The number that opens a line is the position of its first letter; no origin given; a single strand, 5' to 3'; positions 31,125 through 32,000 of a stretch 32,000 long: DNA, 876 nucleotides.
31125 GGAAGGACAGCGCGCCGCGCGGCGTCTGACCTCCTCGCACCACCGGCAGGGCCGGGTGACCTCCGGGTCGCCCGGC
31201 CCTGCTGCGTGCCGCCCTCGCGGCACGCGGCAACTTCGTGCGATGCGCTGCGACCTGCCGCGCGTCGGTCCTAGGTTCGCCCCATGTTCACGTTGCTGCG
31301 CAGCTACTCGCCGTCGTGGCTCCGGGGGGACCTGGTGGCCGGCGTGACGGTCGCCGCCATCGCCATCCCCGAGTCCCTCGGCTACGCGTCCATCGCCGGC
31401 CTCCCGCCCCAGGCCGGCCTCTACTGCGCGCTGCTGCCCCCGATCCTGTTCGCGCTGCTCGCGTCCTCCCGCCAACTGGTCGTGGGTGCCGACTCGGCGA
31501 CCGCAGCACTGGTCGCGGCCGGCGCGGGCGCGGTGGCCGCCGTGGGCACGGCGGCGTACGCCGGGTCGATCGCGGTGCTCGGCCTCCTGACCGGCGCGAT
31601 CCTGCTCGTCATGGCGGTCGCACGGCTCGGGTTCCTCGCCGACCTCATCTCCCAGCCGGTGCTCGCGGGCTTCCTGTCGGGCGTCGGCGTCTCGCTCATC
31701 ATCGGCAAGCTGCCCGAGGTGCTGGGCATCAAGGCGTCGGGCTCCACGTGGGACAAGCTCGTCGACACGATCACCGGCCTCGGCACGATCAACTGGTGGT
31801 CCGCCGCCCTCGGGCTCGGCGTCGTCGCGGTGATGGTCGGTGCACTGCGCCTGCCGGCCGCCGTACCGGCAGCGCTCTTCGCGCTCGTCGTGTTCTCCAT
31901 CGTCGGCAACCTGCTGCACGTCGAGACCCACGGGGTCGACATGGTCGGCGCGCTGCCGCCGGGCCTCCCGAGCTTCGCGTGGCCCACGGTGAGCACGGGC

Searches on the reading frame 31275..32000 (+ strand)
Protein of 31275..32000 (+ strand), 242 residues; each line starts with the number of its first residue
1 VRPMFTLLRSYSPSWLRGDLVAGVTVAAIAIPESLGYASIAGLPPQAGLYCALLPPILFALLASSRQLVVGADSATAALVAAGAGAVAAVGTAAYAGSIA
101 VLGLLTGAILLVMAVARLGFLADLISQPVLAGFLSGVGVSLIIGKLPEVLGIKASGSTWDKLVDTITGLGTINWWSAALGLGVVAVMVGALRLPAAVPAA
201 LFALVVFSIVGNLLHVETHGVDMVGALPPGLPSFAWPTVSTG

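Call 18: search_protein_families(library=pfam, proteins=[window:31275-32000:+], max_evalue=0.01)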
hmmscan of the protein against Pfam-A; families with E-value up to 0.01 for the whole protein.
window:31275-32000:+ (242 aa): 1 family
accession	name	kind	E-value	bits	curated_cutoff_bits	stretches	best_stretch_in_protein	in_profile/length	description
PF00916.26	Sulfate_transp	-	1.7e-45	155.9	23.2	1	16-240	1-237/380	Sulfate permease family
